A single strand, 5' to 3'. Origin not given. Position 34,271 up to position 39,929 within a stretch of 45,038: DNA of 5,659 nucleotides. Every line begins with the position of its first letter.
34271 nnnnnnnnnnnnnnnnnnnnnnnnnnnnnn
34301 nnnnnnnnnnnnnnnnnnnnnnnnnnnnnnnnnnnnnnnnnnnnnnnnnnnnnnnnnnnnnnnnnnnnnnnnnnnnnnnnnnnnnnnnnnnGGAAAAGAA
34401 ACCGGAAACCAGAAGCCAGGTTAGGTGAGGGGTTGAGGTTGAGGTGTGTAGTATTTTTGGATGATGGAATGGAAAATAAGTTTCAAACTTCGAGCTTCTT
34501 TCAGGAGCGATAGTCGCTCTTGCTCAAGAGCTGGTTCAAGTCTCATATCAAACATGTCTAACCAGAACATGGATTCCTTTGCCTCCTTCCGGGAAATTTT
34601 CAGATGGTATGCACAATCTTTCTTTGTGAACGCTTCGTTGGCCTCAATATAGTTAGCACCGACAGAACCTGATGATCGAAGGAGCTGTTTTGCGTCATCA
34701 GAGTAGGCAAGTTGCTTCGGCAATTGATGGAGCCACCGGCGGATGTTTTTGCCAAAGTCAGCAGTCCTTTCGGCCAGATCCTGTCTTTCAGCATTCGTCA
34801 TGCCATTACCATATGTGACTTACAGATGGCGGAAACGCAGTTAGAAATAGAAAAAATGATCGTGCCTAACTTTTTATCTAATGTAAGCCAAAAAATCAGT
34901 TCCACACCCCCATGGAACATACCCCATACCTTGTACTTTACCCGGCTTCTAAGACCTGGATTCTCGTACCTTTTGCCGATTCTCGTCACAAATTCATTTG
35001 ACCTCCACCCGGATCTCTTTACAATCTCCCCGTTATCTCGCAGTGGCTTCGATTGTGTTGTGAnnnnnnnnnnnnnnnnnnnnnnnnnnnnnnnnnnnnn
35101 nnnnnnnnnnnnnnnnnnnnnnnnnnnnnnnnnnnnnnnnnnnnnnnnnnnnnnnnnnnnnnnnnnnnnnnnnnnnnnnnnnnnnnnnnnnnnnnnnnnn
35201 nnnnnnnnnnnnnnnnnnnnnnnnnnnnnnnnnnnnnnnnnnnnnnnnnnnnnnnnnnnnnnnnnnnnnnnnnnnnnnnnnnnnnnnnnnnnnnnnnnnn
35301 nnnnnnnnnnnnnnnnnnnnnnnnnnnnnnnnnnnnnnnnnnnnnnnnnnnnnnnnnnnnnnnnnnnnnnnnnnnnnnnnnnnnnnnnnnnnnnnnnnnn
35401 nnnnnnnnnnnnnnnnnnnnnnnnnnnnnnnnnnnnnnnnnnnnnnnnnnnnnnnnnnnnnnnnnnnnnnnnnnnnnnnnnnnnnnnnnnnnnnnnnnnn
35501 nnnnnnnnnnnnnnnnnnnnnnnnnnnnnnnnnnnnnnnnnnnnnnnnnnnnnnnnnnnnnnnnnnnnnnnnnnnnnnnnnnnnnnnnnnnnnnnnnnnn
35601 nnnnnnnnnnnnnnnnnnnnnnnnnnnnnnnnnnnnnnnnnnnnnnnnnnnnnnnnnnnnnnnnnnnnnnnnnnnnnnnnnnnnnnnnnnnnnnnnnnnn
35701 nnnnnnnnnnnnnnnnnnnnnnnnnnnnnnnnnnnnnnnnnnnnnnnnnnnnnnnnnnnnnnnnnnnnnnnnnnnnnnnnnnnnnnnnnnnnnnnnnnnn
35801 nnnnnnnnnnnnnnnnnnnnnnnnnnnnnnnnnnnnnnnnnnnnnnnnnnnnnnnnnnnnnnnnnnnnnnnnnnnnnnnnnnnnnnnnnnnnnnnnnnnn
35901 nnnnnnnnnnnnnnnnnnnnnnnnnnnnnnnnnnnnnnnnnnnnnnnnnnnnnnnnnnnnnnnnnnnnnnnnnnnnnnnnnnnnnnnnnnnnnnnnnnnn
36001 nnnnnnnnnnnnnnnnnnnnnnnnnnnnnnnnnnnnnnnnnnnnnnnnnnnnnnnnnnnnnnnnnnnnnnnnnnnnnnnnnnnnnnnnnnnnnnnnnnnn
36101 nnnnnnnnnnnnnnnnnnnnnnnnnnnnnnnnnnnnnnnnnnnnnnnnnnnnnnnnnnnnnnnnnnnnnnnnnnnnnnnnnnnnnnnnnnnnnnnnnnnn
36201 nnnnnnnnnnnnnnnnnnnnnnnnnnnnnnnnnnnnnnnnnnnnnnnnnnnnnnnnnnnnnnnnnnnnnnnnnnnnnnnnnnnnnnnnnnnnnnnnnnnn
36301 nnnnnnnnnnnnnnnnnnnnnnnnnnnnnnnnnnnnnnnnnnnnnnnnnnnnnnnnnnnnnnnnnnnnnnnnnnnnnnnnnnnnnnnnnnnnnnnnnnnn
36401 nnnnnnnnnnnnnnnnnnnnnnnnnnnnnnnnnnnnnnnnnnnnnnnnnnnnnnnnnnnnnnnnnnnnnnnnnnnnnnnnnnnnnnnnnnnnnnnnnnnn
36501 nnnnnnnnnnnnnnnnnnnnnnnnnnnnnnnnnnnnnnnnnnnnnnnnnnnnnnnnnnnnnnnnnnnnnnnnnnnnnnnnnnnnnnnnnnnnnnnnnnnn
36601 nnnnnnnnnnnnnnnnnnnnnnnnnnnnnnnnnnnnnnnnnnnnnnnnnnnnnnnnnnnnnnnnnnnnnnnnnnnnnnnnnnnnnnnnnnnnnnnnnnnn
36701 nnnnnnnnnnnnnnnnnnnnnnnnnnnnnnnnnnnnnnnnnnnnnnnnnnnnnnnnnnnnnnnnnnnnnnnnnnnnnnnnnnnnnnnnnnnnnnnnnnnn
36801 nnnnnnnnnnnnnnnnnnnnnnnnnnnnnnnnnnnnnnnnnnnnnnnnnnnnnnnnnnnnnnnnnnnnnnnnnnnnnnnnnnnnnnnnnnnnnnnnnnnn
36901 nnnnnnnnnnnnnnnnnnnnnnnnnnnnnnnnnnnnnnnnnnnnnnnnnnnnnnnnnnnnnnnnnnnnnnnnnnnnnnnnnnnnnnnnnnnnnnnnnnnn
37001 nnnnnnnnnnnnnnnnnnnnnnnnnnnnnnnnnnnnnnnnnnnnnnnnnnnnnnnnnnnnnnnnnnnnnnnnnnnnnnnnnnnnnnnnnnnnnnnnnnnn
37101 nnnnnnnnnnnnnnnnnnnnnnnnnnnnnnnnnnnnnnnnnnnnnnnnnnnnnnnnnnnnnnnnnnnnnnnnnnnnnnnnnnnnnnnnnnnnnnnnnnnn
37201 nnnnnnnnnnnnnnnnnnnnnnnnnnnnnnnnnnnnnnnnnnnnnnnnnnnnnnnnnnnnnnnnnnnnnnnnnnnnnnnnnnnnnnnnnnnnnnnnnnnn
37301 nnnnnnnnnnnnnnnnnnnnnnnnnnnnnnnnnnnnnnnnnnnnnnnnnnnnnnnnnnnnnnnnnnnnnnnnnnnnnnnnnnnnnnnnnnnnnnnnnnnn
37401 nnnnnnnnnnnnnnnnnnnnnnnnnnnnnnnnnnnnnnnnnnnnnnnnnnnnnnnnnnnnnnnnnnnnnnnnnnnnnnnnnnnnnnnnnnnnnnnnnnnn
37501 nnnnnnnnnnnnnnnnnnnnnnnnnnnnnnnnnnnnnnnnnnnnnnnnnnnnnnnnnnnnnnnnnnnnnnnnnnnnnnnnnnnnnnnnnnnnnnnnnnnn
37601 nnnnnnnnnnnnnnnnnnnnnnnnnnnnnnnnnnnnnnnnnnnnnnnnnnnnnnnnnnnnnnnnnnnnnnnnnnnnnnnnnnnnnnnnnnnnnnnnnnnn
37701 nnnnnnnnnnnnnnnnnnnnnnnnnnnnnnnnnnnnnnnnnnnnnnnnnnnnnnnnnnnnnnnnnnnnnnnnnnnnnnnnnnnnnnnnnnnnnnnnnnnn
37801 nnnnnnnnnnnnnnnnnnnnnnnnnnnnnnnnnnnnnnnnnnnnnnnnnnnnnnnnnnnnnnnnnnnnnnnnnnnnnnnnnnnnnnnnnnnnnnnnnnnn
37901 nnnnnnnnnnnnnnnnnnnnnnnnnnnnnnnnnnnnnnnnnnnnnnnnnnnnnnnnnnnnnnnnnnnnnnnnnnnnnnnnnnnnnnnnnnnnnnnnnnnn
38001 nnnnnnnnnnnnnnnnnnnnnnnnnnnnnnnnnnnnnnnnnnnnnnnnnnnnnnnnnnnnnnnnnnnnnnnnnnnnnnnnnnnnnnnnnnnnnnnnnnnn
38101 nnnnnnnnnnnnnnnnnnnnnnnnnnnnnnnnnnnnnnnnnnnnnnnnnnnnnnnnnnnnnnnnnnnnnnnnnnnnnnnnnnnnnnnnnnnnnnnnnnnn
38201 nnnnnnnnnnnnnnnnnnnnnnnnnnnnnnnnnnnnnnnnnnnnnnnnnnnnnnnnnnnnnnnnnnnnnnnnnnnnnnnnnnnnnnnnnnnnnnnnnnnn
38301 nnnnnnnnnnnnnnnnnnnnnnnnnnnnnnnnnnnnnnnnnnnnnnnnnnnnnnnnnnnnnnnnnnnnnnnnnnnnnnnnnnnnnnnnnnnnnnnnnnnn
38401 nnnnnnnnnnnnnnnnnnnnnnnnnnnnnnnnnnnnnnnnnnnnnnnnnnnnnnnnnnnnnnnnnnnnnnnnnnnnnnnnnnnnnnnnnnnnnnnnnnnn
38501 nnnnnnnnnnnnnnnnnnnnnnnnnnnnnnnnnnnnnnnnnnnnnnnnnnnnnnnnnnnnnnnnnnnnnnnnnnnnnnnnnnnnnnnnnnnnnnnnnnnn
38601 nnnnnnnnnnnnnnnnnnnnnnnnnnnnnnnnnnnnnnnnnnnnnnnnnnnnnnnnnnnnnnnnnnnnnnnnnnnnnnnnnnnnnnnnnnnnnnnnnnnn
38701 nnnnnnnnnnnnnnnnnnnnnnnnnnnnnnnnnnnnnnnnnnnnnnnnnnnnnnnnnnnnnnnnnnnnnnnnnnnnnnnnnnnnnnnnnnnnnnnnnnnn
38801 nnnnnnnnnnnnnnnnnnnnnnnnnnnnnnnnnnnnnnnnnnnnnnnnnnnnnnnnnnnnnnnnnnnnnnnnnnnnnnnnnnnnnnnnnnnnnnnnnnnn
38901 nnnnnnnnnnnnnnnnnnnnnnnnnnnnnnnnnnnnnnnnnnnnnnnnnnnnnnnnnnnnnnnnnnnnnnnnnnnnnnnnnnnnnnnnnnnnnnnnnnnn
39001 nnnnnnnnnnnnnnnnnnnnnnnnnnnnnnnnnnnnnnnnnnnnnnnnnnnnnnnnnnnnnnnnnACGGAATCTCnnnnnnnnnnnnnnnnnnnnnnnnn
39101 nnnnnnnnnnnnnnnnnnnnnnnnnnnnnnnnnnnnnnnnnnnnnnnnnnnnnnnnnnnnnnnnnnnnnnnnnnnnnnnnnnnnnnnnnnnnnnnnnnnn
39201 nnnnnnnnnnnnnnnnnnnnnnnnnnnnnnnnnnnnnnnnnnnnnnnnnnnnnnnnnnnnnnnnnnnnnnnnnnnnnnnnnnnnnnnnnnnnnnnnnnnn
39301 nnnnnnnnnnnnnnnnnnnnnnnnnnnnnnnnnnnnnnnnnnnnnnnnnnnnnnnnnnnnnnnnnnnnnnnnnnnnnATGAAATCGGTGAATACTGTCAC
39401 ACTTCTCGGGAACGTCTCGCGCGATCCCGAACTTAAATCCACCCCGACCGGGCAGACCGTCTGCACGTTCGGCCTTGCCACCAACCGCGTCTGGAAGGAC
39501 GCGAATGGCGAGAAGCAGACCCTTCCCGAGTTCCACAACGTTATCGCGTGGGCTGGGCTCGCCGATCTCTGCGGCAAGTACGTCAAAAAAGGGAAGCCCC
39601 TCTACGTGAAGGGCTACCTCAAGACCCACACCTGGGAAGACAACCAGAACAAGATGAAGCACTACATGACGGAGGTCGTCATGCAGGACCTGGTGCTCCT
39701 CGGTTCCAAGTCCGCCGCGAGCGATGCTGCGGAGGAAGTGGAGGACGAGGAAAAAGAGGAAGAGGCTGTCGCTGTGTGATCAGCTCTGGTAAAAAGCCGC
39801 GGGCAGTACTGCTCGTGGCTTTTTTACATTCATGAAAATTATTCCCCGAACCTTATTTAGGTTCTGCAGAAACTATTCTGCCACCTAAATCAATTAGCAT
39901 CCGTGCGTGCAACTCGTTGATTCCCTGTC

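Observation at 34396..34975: Second four-helix-bundle cassette with the same upstream palindrome/leader but different repeat-array ends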

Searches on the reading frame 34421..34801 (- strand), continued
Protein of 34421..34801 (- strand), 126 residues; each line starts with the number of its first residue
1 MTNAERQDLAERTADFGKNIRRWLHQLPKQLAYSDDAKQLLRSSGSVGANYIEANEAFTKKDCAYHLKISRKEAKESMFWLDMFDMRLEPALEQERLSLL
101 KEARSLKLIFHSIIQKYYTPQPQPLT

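Call 120: fold_search(model_id=the predicted structure, library=pdb)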
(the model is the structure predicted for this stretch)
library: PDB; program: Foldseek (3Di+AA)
matches with E <= 10: 875; with E <= 0.001: 5
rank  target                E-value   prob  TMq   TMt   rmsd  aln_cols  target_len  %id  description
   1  2rld_B                2.0e-05  1.00  0.77  0.86   2.0       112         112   25  CRYSTAL STRUCTURE OF A PROTEIN WITH UNKNOWN FUNCTION FROM S23 RIBOSOMAL PROTEIN FAMILY (BT_0352) FROM BACTEROIDES THET (released 2007-10-30)
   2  2rld_E                4.0e-05  1.00  0.75  0.86   2.0       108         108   26  CRYSTAL STRUCTURE OF A PROTEIN WITH UNKNOWN FUNCTION FROM S23 RIBOSOMAL PROTEIN FAMILY (BT_0352) FROM BACTEROIDES THET (released 2007-10-30)
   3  2rld_C                5.3e-05  1.00  0.78  0.84   2.6       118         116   24  CRYSTAL STRUCTURE OF A PROTEIN WITH UNKNOWN FUNCTION FROM S23 RIBOSOMAL PROTEIN FAMILY (BT_0352) FROM BACTEROIDES THET (released 2007-10-30)
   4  2rld_A                4.9e-04  1.00  0.74  0.82   2.7       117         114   24  CRYSTAL STRUCTURE OF A PROTEIN WITH UNKNOWN FUNCTION FROM S23 RIBOSOMAL PROTEIN FAMILY (BT_0352) FROM BACTEROIDES THET (released 2007-10-30)
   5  2rld_D                5.2e-04  1.00  0.75  0.87   2.0       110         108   25  CRYSTAL STRUCTURE OF A PROTEIN WITH UNKNOWN FUNCTION FROM S23 RIBOSOMAL PROTEIN FAMILY (BT_0352) FROM BACTEROIDES THET (released 2007-10-30)
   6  2gsc_E                2.0e-03  1.00  0.74  0.82   1.9       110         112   16  Crystal Structure of the Conserved Hypothetical Cytosolic Protein Xcc0516 from Xanthomonas campestris (released 2006-10-03)
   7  2gsc_B                4.9e-03  1.00  0.76  0.82   3.0       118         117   17  Crystal Structure of the Conserved Hypothetical Cytosolic Protein Xcc0516 from Xanthomonas campestris (released 2006-10-03)
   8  2gsc_D                1.2e-02  1.00  0.76  0.83   2.6       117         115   17  Crystal Structure of the Conserved Hypothetical Cytosolic Protein Xcc0516 from Xanthomonas campestris (released 2006-10-03)
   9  1x90_A                4.1e-02  0.99  0.47  0.41   5.0       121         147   11  Crystal structure of mutant form B of a pectin methylesterase inhibitor from Arabidopsis (released 2004-12-28)
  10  1x8z_B                4.6e-02  0.99  0.44  0.40   5.5       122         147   11  Crystal structure of a pectin methylesterase inhibitor from Arabidopsis thaliana (released 2004-12-28)
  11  5wd9                  5.1e-02  0.99  0.42  0.56   4.6        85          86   21  Crystal structure of Legionella pneumophila effector lpg2328 (released 2017-11-29)
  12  2cj8_B                6.0e-02  1.00  0.52  0.47   4.8       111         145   17  Crystal Structure of a Cell Wall Invertase Inhibitor from Tobacco (pH 9.5) (released 2006-04-03)
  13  1x91                  6.0e-02  0.99  0.54  0.47   5.3       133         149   12  Crystal structure of mutant form A of a pectin methylesterase inhibitor from Arabidopsis (released 2004-12-28)
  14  4dwl_C                7.4e-02  1.00  0.58  0.65   3.5       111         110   14  Avd molecule from Bordetella bacteriophage DGR (released 2013-02-27)
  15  4dwl_E                1.0e-01  1.00  0.58  0.66   3.6       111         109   14  Avd molecule from Bordetella bacteriophage DGR (released 2013-02-27)
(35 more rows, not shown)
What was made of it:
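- On DGR accessory protein Avd: The fold match to 4DWL is weak (call 120).
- Closest known: Avd, the accessory protein of diversity-generating retroelements. Same: The c2 model aligns to Avd with TM 0.58/0.65 (call 120).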

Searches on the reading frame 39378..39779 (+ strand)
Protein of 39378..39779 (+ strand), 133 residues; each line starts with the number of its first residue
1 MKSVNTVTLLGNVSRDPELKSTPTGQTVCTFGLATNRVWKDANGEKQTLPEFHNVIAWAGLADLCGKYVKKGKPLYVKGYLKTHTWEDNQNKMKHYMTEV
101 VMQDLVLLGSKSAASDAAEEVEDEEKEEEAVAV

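Call 11: search_protein_families(library=pfam, proteins=[window:39378-39779:+], max_evalue=0.01)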
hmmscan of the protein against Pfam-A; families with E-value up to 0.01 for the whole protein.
window:39378-39779:+ (133 aa): 1 family
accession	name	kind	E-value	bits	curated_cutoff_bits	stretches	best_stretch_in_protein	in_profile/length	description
PF00436.31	SSB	-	8.3e-31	106.6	26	1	4-106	1-102/104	Single-strand binding protein family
